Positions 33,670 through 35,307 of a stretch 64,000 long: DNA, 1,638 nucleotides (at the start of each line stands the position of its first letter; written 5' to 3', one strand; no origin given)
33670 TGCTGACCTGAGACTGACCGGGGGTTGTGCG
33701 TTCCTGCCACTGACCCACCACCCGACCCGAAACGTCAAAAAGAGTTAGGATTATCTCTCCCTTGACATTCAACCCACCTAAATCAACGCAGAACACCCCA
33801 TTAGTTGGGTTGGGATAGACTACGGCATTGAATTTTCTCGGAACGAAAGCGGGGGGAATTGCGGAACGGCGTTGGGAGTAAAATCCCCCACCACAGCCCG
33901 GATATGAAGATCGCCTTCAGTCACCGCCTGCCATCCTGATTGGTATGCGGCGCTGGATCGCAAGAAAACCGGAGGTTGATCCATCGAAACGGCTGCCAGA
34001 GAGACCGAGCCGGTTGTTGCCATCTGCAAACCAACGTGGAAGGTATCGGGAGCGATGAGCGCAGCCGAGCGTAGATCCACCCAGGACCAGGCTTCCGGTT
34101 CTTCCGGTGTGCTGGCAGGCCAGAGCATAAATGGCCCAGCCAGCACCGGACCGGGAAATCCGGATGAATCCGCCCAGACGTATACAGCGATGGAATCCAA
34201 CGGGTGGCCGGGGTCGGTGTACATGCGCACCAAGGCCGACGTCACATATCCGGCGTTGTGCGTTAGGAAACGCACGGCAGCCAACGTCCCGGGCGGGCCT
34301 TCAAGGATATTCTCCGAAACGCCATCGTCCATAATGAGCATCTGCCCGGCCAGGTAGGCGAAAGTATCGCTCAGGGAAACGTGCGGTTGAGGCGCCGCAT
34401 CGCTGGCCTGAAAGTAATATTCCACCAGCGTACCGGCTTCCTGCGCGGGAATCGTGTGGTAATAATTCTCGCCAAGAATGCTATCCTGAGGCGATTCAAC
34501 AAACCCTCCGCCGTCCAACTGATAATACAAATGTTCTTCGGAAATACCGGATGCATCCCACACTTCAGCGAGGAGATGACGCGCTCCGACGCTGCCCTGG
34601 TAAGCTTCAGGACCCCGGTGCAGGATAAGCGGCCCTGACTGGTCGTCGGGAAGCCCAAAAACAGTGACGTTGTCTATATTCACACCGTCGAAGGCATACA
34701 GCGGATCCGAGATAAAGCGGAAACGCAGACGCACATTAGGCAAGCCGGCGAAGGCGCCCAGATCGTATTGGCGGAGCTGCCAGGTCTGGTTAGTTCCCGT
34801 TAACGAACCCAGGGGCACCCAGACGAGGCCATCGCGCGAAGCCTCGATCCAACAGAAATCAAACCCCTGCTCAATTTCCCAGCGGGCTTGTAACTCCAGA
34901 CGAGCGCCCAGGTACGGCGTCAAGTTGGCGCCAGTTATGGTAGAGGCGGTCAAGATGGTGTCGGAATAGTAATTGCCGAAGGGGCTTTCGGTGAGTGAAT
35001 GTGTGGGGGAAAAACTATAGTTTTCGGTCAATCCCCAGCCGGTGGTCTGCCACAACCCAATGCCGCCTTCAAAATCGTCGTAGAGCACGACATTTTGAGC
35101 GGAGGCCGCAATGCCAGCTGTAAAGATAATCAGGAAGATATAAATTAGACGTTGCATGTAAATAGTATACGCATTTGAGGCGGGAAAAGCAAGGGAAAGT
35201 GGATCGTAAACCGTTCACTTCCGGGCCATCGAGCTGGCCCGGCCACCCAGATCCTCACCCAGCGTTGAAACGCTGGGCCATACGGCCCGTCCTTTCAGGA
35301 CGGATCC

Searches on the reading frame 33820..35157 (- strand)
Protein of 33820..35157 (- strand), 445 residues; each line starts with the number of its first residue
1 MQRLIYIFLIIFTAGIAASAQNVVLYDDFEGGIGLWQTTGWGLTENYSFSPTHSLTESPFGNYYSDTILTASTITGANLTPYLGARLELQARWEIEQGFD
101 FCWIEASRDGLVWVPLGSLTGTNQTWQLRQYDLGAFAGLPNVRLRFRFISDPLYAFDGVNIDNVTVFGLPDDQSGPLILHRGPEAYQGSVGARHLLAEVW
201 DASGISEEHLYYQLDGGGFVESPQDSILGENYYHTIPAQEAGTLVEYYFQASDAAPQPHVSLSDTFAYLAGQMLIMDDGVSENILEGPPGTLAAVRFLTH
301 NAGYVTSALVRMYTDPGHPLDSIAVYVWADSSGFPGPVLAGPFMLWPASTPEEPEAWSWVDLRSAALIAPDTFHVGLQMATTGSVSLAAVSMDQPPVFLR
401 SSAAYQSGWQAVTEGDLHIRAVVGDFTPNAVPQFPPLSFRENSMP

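Call 45: search_protein_families(library=pfam, proteins=[window:33820-35157:-], max_evalue=0.001)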
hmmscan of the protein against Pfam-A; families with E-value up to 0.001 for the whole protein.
window:33820-35157:- (445 aa): 1 family
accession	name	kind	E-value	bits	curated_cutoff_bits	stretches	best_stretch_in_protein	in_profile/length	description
PF20773.4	InhA-like_MAM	-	3.2e-09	37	26.9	1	118-166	115-162/191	Immune inhibitor A-like, MAM domain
